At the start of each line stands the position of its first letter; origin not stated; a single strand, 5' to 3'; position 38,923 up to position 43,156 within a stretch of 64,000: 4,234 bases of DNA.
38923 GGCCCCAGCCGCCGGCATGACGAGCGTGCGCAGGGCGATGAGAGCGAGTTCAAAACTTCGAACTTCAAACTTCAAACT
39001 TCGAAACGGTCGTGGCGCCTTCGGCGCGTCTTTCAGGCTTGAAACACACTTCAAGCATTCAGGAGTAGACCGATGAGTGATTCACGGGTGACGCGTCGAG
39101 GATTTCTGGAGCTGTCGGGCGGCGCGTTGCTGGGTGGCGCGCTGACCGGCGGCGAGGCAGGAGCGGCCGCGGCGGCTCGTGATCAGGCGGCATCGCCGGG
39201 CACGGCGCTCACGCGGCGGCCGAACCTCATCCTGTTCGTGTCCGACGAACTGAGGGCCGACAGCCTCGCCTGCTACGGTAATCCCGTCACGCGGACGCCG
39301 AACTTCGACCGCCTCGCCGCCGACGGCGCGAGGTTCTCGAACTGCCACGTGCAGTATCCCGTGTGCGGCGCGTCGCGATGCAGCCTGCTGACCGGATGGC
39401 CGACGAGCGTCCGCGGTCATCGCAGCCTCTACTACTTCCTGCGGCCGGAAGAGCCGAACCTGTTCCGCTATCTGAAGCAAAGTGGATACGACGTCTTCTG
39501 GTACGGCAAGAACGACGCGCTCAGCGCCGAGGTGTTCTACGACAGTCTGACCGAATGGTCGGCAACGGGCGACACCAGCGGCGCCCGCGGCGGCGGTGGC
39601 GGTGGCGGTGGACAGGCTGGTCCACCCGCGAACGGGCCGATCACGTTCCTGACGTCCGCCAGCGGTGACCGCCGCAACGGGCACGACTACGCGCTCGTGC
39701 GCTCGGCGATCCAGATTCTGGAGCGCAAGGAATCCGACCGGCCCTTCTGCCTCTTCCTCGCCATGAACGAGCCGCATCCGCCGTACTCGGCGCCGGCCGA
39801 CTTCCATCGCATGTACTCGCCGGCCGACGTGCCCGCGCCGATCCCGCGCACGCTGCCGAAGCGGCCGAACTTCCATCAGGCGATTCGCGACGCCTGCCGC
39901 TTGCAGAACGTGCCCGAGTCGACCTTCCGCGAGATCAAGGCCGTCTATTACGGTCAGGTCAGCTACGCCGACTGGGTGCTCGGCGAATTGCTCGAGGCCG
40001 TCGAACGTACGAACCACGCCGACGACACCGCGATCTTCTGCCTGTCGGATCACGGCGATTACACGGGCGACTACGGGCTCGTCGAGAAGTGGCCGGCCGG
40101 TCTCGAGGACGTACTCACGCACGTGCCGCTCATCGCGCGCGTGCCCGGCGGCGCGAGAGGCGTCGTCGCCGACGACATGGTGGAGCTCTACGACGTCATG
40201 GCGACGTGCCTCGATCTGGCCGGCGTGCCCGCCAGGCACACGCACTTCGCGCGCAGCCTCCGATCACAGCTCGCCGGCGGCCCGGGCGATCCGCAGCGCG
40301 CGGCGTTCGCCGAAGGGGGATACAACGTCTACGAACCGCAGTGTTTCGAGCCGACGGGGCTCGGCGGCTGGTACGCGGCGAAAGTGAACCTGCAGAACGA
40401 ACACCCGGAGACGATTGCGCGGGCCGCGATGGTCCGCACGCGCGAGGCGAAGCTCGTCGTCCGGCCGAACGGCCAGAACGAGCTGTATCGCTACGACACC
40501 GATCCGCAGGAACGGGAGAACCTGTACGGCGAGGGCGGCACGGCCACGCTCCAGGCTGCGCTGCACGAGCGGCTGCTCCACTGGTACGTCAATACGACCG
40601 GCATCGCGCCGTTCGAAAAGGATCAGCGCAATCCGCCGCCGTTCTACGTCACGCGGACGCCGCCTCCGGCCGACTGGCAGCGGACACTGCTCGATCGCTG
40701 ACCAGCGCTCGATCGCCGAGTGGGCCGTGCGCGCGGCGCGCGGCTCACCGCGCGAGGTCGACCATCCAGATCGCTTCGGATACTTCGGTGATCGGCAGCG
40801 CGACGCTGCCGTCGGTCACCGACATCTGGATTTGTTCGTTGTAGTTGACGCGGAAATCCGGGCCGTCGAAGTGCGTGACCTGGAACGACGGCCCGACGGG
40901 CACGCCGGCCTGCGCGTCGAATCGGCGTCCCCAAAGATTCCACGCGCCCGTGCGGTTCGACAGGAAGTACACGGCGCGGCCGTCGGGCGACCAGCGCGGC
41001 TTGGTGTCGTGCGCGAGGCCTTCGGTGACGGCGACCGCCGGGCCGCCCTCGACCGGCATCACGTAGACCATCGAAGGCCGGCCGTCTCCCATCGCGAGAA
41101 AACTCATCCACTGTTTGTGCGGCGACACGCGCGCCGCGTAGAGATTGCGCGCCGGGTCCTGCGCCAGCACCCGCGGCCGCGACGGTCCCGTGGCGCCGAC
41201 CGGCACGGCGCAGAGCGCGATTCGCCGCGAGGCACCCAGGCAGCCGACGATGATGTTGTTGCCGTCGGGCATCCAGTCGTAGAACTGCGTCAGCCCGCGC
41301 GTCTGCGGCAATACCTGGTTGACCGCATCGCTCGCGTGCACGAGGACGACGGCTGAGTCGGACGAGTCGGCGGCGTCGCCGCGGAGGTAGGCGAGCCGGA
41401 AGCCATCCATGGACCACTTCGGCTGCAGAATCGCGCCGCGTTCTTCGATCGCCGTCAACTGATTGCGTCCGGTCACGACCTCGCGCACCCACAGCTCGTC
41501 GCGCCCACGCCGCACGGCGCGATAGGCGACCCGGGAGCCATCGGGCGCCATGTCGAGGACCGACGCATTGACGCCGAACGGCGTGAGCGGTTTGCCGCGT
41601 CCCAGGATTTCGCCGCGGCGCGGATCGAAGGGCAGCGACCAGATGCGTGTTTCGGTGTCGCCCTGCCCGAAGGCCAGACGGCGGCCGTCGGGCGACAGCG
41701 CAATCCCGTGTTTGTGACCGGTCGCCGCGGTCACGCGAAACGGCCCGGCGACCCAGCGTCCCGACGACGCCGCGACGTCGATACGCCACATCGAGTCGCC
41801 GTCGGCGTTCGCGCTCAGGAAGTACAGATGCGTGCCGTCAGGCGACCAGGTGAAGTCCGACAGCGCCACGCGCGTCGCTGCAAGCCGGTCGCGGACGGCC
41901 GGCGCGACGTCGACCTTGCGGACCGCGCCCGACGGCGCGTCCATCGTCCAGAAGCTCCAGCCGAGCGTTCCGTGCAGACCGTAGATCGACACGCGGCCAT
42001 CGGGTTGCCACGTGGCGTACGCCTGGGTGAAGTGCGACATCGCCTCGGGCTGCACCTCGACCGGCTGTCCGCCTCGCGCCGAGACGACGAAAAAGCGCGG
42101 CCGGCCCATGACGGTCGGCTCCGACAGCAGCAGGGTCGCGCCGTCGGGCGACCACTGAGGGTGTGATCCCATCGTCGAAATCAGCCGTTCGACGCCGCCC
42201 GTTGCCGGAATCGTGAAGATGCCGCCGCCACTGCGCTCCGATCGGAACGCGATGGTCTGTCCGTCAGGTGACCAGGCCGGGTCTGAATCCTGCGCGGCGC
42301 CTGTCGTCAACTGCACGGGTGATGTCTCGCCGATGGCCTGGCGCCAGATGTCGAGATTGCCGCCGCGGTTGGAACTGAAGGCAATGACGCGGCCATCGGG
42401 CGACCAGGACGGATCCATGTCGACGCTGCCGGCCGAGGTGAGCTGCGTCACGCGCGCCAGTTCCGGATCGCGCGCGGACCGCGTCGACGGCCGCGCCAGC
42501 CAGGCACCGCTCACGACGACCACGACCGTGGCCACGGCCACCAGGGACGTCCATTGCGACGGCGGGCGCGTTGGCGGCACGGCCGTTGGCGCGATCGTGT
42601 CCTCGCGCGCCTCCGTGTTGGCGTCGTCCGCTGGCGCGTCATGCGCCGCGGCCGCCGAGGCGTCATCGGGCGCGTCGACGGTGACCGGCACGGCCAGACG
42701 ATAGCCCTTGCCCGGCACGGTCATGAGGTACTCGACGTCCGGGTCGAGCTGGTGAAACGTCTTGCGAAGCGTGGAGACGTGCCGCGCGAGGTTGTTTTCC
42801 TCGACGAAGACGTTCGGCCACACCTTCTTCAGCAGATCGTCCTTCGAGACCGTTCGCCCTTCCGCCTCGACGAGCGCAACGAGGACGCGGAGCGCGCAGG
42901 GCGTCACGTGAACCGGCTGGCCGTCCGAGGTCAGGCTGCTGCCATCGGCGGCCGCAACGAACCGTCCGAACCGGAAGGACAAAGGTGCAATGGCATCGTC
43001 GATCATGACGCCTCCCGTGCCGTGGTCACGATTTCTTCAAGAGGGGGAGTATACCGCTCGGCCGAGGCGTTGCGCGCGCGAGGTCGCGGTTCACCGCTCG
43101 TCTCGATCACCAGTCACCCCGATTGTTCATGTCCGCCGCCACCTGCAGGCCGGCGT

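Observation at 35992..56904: Sulfatase-rich island (5 sulfatases, anSME, TonB receptor, 3 regulators) with no glycoside hydrolase, lyase or SusD partner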

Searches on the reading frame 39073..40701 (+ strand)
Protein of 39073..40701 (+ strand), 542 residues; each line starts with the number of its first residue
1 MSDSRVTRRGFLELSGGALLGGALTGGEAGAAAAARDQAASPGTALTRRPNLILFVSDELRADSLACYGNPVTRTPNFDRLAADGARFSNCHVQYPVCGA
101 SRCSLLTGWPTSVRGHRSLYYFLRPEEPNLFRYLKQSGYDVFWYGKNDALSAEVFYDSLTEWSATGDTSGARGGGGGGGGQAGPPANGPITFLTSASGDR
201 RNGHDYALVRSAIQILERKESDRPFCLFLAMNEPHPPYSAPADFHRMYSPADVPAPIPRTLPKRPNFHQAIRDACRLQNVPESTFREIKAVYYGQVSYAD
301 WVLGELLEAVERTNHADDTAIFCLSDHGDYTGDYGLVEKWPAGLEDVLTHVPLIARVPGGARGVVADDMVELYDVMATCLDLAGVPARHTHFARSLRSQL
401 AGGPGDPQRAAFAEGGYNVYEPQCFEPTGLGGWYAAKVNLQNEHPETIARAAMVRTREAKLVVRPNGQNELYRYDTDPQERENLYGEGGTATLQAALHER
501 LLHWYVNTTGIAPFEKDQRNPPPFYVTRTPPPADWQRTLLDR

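Call 4: search_protein_families(library=pfam, proteins=[window:39073-40701:+], max_evalue=0.01)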
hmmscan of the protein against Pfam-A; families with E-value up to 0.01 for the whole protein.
window:39073-40701:+ (542 aa): 3 families
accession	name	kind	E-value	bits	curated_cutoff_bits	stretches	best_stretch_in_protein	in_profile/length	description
PF00884.28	Sulfatase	-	1.4e-41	143.2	25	1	50-385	1-301/301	Sulfatase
PF16347.10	SGSH_C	-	7.2e-09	36.4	29.3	1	445-503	90-150/154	N-sulphoglucosamine sulphohydrolase, C-terminal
PF01663.27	Phosphodiest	-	6.2e-06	26.5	23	0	295-328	187-220/342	Type I phosphodiesterase / nucleotide pyrophosphatase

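Call 12: find_encoding_contigs(protein=window:39073-40701:+, flank=10000, max_places=6)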
Protein window:39073-40701:+ (542 aa): no gene with exactly this product is on record in the collection.

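Call 13: search_protein_families(library=ncbifam, proteins=[window:39073-40701:+], max_evalue=0.001)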
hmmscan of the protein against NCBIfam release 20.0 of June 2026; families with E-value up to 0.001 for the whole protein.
window:39073-40701:+ (542 aa): 11 families
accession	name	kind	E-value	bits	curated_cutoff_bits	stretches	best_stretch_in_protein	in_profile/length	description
NF010322.0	PRK13759.1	equivalog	1.5e-50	172.1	481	2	208-401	185-381/486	arylsulfatase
TIGR03417.1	chol_sulfatase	equivalog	1.1e-43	149.9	433.45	2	216-391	176-352/500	choline-sulfatase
NF045661.1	HdlasePehA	equivalog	6.1e-36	124.1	900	2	211-406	189-398/506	phosphoric/sulfuric ester hydrolase PehA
NF052527.1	Mn_arylsulf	exception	4.8e-26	91.7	850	2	208-401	183-376/479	manganese-dependent arylsulfatase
NF047438.1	polymyxin_MCR12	exception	5.7e-07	28.3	1200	1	262-358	396-492/548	MCR-12 family phosphoethanolamine--lipid A transferase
NF033409.0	poly_MCR3_broad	equivalog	3.3e-05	22.7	1075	1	263-337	383-457/535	MCR-3-related phosphoethanolamine--lipid A transferase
NF007160.0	PRK09598.1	equivalog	4.8e-05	21.9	561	0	263-334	377-446/523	phosphoethanolamine--lipid A transferase EptA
NF033408.5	polymyxin_MCR3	exception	7.8e-05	21.4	1225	1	263-337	387-461/540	MCR-3 family phosphoethanolamine--lipid A transferase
NF033836.1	polymyxin_MCR9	exception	0.00034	19.4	1240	1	264-354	388-480/539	MCR-9 family phosphoethanolamine--lipid A transferase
NF033462.1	polymyxin_MCR4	exception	0.00051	18.9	1225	1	265-337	392-463/541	MCR-4 family phosphoethanolamine--lipid A transferase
NF053859.1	polymyxin_MCR13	exception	0.00068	18.6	1250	1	264-369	388-492/541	MCR-13 family phosphoethanolamine--lipid A transferase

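Call 15: search_solved_structures(query=window:39073-40701:+, max_evalue=1e-15)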
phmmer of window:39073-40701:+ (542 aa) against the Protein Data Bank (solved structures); distinct sequences matched with E-value up to 1e-15: 27.
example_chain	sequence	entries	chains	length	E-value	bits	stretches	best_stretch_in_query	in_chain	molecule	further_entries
4upi_A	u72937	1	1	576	1.5e-37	132.7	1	205-400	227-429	SULFATASE FAMILY PROTEIN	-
4upl_A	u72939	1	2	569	4e-34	121.4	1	209-401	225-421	SULFATASE FAMILY PROTEIN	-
6hhm_A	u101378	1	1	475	7.6e-30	107.3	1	48-392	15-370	Arylsulfatase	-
2vqr_A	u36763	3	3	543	4e-28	101.6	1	216-430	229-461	PUTATIVE SULFATASE | Multifunctional alkaline phosphatase superfamily protein pRL90232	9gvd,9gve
4upk_A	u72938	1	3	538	1.2e-27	100.1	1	229-415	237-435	PHOSPHONATE MONOESTER HYDROLASE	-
5fql_A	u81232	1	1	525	1.4e-27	99.8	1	46-362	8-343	IDURONATE-2-SULFATASE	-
6ioz_A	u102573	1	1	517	4.1e-27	98.2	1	50-362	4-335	Iduronate 2-sulfatase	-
7oz8_AAA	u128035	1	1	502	4.3e-27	98.2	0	212-400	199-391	Choline-sulfatase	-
6pt4_B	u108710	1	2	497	1.3e-26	96.6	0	216-403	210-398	exo-2S-iota carrageenan S1 sulfatase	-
6fny_A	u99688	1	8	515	2.3e-26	95.8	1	219-387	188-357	Choline-sulfatase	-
5g2v_A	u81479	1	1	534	5.5e-26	94.5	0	41-157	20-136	N-ACETYLGLUCOSAMINE-6-SULFATASE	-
9koq_A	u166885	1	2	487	1.7e-25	92.9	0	209-382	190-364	Sulfatase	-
6ptk_A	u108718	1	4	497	2.1e-25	92.6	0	216-403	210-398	exo-2S-iota carrageenan S1 sulfatase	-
6pt6_B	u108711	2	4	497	3e-25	92.1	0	216-403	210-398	exo-2S-iota carrageenan S1 sulfatase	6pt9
2w8s_A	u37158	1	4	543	6.2e-25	91.1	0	217-406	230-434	PHOSPHONATE MONOESTER HYDROLASE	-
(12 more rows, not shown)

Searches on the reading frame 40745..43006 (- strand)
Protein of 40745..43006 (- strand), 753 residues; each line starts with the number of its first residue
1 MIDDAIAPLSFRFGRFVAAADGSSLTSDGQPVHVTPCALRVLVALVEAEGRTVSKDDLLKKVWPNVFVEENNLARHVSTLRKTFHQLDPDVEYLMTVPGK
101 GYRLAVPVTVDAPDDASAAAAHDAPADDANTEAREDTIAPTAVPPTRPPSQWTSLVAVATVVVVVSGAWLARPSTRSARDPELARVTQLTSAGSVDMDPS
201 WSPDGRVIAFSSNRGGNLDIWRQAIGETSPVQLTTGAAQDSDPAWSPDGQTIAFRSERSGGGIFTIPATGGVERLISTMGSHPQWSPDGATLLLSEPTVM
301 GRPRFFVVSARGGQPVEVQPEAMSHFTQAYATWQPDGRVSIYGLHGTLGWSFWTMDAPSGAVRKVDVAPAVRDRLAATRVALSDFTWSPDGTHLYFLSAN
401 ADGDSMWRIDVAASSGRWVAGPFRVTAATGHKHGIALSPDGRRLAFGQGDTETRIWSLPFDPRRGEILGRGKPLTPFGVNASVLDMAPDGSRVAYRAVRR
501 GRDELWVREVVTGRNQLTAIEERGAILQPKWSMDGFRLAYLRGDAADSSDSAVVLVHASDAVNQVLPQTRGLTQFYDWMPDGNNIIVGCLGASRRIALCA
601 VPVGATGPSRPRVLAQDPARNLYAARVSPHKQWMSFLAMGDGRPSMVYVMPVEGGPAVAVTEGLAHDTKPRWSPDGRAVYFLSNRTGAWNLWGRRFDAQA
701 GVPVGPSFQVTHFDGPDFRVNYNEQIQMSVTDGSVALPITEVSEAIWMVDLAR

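Call 4: search_protein_families(library=pfam, proteins=[window:40745-43006:-], max_evalue=0.01)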
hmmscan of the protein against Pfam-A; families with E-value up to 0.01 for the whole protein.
window:40745-43006:- (753 aa): 8 families
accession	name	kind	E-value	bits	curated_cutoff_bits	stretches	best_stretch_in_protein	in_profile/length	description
PF07676.18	PD40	-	3.1e-45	151.7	20.9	3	187-222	2-38/38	WD40-like Beta Propeller Repeat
PF00486.34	Trans_reg_C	-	1.8e-15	57.2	26.2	1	29-104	1-77/77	Transcriptional regulatory protein, C terminal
PF25174.1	Beta-prop_THOC3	-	4.8e-10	39.3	305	1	330-458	93-200/272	THOC3 beta-propeller domain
PF00930.27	DPPIV_N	-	8e-09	35.1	22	0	185-237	34-82/354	Dipeptidyl peptidase IV (DPP IV) N-terminal region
PF25460.1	Beta-prop_Aladin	-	2.2e-05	24.2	171.1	0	169-295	86-212/340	Aladin seven-bladed propeller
PF08450.18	SGL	-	0.00021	21.4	26.3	0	386-441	140-188/246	SMP-30/Gluconolactonase/LRE-like region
PF00400.38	WD40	-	0.00024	22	27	0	429-457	8-39/39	WD domain, G-beta repeat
PF08662.17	eIF2A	-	0.0047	17.3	20.5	0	501-591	37-121/194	Eukaryotic translation initiation factor eIF2A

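Call 48: search_protein_families(library=ncbifam, proteins=[window:40745-43006:-], max_evalue=0.001)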
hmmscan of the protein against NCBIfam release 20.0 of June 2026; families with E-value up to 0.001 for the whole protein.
window:40745-43006:- (753 aa): 27 families (the best 25 are shown)
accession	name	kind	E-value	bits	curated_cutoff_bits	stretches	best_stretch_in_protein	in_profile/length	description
TIGR02800.1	propeller_TolB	equivalog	4.5e-46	157.6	343.15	3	185-297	226-342/418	Tol-Pal system beta propeller repeat protein TolB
NF002183.0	PRK01029.1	equivalog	2.7e-26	92.6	405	2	196-260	283-349/429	Tol-Pal system protein TolB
NF033523.0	lasso_peptidase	equivalog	1.1e-25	90.5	400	4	193-258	87-152/638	Atxe2 family lasso peptide isopeptidase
NF009037.0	PRK12370.1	equivalog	1.5e-20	73.1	589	1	10-118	13-119/553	HilA/EilA family virulence transcriptional regulator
NF053518.1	DipepPtdsDpp5Prph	equivalog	2.3e-15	56.1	900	0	219-281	43-106/655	dipeptidyl-peptidase Dpp5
NF007540.1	PRK10153.1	equivalog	8.9e-11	41.3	400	1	11-148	6-146/516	lysine decarboxylation/transport transcriptional activator CadC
NF033117.2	vanR_ACDEGLN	exception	3.7e-10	39.8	350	1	21-104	141-225/226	VanR-ABDEGLN family response regulator transcription factor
TIGR02154.1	PhoB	equivalog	2e-08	33.8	296.2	1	25-104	146-225/226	phosphate regulon transcriptional regulator PhoB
NF008870.1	PRK11906.1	equivalog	8e-08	31.7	800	1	10-107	8-104/458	HilA family transcriptional regulator YgeH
NF005568.0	PRK07239.1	equivalog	2.3e-07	30.1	273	1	21-108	293-375/381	uroporphyrinogen-III synthase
TIGR03787.1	marine_sort_RR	equivalog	1.4e-06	28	335.7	1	24-104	147-225/227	proteobacterial dedicated sortase system response regulator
NF053854.1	RespRegPhoBBctds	equivalog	2.4e-06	27.1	270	1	21-104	143-224/225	two-component system response regulator PhoB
NF040689.1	MtrAB_MtrA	equivalog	4e-06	26.3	300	1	14-104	127-218/219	MtrAB system response regulator MtrA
NF033118.1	vanR-O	exception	4.2e-06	26.4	505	1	27-105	146-221/233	vancomycin resistance response regulator transcription factor VanR-O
NF041733.1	resp_reg_CseB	equivalog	4.4e-06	26.2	350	1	12-104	138-226/228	two-component system response regulator CseB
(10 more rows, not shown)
